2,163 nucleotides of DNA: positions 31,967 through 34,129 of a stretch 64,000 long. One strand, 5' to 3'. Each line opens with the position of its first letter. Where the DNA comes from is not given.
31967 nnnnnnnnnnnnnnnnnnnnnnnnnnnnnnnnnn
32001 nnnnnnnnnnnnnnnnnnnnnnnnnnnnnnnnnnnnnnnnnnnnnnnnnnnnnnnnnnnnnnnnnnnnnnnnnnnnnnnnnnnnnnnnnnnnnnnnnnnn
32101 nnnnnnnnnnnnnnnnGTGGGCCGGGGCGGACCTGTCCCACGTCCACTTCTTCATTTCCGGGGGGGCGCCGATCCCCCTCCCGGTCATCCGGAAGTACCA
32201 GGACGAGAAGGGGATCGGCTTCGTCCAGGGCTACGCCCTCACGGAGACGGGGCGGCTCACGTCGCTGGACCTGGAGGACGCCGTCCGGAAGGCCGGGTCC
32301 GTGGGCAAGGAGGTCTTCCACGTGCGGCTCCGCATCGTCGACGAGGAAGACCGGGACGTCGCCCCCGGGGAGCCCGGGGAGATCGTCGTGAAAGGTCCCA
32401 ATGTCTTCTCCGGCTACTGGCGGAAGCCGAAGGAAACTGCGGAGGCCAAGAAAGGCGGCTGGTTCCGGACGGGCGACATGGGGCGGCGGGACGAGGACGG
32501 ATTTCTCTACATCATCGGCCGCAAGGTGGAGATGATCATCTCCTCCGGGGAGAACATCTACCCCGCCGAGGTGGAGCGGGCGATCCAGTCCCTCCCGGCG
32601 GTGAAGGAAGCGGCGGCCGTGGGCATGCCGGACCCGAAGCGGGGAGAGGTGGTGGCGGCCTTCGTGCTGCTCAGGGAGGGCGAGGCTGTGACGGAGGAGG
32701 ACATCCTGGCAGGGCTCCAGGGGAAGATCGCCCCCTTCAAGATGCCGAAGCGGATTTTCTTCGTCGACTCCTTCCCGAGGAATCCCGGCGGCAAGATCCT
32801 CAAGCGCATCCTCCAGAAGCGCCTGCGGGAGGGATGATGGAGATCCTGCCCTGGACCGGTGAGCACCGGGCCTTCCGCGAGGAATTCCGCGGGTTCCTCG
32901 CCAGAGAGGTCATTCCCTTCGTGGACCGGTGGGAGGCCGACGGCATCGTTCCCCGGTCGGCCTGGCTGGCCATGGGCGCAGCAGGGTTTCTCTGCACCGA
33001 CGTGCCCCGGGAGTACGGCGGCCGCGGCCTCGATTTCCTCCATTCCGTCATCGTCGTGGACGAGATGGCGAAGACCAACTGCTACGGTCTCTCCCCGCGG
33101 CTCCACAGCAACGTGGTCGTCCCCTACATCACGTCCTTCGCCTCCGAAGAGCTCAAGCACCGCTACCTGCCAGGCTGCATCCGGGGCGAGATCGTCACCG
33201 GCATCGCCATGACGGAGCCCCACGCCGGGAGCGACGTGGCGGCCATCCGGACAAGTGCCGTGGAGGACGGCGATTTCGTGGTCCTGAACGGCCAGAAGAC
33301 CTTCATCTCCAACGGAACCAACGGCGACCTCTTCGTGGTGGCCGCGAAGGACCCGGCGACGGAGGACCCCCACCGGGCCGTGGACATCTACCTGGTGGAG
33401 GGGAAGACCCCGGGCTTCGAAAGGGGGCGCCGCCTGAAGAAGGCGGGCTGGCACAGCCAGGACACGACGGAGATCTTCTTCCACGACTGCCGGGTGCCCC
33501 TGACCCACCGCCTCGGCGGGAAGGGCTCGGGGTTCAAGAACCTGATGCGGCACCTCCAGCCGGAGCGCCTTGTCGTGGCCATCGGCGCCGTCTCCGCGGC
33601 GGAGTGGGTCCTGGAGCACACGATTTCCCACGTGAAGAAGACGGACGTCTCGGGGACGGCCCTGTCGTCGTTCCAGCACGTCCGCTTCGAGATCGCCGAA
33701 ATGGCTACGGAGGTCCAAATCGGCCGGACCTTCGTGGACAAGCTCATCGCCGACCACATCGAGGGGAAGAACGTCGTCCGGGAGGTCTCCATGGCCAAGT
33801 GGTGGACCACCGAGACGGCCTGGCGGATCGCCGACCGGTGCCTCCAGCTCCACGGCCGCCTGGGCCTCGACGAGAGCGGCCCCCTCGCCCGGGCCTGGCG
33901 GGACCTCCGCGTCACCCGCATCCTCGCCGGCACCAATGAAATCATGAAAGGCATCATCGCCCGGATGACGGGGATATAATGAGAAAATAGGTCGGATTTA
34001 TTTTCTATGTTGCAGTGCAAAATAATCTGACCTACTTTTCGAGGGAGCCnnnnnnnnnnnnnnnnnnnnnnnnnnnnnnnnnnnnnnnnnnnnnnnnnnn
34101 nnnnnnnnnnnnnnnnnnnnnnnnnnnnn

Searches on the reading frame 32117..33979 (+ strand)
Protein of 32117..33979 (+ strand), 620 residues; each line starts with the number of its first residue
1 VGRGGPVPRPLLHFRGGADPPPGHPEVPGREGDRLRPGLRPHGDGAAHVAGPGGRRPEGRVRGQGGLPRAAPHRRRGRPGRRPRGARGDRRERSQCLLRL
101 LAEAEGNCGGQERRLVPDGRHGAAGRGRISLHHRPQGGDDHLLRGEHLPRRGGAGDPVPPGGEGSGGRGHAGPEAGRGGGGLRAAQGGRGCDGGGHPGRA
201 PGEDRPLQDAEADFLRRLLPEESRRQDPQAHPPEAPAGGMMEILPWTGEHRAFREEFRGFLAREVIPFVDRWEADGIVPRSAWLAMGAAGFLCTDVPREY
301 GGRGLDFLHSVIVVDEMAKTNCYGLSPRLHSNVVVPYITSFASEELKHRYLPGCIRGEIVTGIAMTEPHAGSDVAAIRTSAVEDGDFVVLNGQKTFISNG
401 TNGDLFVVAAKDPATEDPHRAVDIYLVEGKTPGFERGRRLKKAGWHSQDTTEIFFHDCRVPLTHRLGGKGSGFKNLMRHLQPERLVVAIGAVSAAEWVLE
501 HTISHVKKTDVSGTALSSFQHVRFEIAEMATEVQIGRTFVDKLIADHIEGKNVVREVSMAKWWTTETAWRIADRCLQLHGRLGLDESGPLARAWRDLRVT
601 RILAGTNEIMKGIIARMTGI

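Call 8: search_protein_families(library=pfam, proteins=[window:32117-33979:+], max_evalue=0.01)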
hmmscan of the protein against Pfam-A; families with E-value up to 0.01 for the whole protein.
window:32117-33979:+ (620 aa): 4 families
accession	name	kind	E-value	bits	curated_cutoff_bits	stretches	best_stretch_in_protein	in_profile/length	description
PF00441.29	Acyl-CoA_dh_1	-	1.1e-40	139.7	22.4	1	470-616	1-147/150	Acyl-CoA dehydrogenase, C-terminal domain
PF02771.21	Acyl-CoA_dh_N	-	1.6e-30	106.2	22.9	1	248-358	2-113/113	Acyl-CoA dehydrogenase, N-terminal domain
PF02770.24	Acyl-CoA_dh_M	-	6.1e-21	74.8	33.3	1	363-458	2-97/97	Acyl-CoA dehydrogenase, middle domain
PF08028.16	Acyl-CoA_dh_2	-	5.9e-14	52.9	22.7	1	486-607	2-133/134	Acyl-CoA dehydrogenase, C-terminal domain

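Call 11: search_protein_families(library=ncbifam, proteins=[window:32117-33979:+], max_evalue=0.001)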
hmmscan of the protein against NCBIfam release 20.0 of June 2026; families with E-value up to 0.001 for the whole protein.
window:32117-33979:+ (620 aa): 22 families
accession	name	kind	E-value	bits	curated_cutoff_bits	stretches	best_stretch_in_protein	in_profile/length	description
NF042972.1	AcrlCoAredClosAcrC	equivalog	4.8e-75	252.6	640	1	247-617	6-375/378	acryloyl-CoA reductase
NF045552.1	GlutCoADH_Des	equivalog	6.2e-63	213.3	470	1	248-615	7-376/387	glutaryl-CoA dehydrogenase Acd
NF008997.0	PRK12341.1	equivalog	3.6e-56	190.9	537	1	268-616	28-374/382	acyl-CoA dehydrogenase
NF058590.1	AcCoDHFadEBacil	equivalog_domain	8.4e-56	189.7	600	1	246-615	21-407/586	acyl-CoA dehydrogenase FadE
NF045652.1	ProlPCPDhRedW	equivalog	8.4e-56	189.4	650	1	280-619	34-374/376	L-prolyl-[peptidyl-carrier protein] dehydrogenase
TIGR03207.1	cyc_hxne_CoA_dh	equivalog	1.3e-55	188.7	575.35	1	250-616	5-369/372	cyclohexanecarboxyl-CoA dehydrogenase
NF053553.1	prodigi_MBC_PigA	equivalog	2e-50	172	500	1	278-619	37-380/381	prodigiosin MBC biosynthesis dehydrogenase PigA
NF043006.1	CyhCrbnylCoADH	equivalog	1.5e-48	165.7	650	1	276-616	34-373/380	cyclohexane-1-carbonyl-CoA dehydrogenase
NF042439.1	SulpropCoADesulf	equivalog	2.6e-45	154.8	600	1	283-616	30-368/379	3-sulfinopropanoyl-CoA desulfinase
NF002885.1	PRK03354.1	equivalog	6.8e-34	117.5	540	1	295-611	55-366/378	crotonobetainyl-CoA dehydrogenase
NF049984.1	Rv1679_FadE16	equivalog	2.8e-24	86.1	600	1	273-611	20-358/371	Rv1679 family acyl-CoA dehydrogenase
NF052270.1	Staph_DH_FadE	equivalog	1.4e-21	76.7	600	1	342-617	121-392/400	acyl-CoA dehydrogenase FadE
TIGR03204.1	pimC_large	equivalog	1.2e-20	73.8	623.85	1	246-494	4-254/395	pimeloyl-CoA dehydrogenase large subunit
NF037942.1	ac_ACP_DH_MbtN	equivalog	7.2e-19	67.8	700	1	350-615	100-362/376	mycobactin biosynthesis acyl-ACP dehydrogenase MbtN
TIGR03203.1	pimD_small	equivalog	1.6e-18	67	652.7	1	276-585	36-343/378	pimeloyl-CoA dehydrogenase small subunit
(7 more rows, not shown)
